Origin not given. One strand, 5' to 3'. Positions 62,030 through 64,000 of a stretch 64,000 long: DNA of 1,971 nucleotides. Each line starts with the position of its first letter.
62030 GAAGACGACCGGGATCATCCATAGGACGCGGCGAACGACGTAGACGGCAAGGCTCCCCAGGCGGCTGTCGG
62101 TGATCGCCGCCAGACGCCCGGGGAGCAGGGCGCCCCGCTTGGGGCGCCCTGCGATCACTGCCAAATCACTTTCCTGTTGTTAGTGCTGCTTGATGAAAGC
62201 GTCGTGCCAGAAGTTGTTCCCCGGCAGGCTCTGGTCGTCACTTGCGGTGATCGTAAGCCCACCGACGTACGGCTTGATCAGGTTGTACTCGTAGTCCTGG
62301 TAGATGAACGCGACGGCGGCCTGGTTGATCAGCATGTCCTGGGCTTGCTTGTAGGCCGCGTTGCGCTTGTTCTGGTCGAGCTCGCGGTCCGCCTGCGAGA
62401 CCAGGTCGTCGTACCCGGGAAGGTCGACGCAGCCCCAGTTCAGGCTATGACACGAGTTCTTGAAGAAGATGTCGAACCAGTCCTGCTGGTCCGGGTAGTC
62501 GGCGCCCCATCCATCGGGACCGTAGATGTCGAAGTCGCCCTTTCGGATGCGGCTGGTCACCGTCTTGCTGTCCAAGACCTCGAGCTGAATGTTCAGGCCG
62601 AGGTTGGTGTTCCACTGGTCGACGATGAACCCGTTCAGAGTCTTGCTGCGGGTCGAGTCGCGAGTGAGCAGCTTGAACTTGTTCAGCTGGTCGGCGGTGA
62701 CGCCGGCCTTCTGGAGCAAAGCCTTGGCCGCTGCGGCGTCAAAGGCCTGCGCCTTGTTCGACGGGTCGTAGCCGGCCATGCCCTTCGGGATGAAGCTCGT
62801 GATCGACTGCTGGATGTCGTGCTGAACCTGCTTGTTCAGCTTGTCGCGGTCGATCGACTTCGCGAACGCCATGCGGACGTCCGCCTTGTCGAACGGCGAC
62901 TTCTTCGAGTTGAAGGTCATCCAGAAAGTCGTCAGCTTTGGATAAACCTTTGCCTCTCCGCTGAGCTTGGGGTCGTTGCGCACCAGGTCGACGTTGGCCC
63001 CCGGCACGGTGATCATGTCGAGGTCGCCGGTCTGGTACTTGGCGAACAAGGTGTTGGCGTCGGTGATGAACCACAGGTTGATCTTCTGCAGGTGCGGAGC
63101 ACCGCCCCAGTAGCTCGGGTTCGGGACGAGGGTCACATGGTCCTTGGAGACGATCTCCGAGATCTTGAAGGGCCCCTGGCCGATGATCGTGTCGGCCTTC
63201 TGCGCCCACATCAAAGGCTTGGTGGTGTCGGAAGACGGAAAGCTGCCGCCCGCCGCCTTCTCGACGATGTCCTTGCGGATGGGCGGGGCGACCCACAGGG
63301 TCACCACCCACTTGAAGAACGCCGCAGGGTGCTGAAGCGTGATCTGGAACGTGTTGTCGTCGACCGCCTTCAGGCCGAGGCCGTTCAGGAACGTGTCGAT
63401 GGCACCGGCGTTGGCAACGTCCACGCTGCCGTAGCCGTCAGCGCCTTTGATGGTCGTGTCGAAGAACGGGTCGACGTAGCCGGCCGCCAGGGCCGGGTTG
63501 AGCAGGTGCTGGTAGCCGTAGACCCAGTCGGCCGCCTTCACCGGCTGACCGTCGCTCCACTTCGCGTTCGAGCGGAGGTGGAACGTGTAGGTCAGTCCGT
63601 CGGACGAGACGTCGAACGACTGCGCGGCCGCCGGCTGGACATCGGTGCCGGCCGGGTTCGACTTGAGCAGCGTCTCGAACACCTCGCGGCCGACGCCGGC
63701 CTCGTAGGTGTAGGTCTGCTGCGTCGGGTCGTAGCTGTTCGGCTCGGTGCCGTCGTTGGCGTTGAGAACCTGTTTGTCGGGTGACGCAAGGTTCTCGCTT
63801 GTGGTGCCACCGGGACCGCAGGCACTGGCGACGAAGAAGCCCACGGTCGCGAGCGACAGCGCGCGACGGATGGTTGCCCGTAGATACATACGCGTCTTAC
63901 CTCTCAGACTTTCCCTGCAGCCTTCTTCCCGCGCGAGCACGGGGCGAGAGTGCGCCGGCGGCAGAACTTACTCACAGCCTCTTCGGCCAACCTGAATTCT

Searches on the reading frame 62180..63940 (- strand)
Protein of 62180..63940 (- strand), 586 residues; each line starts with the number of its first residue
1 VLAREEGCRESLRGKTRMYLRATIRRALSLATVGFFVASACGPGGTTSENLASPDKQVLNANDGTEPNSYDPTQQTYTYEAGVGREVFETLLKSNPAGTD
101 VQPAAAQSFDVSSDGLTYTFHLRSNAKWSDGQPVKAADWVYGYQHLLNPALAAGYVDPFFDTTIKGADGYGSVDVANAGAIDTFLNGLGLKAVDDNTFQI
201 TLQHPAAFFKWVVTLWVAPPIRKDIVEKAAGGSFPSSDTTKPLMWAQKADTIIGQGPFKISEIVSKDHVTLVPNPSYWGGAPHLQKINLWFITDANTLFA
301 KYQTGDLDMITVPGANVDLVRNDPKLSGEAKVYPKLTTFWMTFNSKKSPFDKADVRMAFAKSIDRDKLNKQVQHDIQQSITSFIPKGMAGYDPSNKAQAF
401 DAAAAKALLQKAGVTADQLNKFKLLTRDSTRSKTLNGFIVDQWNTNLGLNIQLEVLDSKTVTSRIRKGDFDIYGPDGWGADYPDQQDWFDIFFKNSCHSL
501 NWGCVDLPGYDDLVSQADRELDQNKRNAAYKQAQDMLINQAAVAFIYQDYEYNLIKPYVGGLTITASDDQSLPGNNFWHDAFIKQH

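Call 32: search_protein_families(library=pfam, proteins=[window:62180-63940:-], max_evalue=0.0001)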
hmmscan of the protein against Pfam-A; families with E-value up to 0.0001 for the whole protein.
window:62180-63940:- (586 aa): 1 family
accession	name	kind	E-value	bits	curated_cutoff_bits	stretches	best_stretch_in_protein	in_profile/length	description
PF00496.27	SBP_bac_5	-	5e-79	266.5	32.4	1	101-496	2-364/368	Bacterial extracellular solute-binding proteins, family 5 Middle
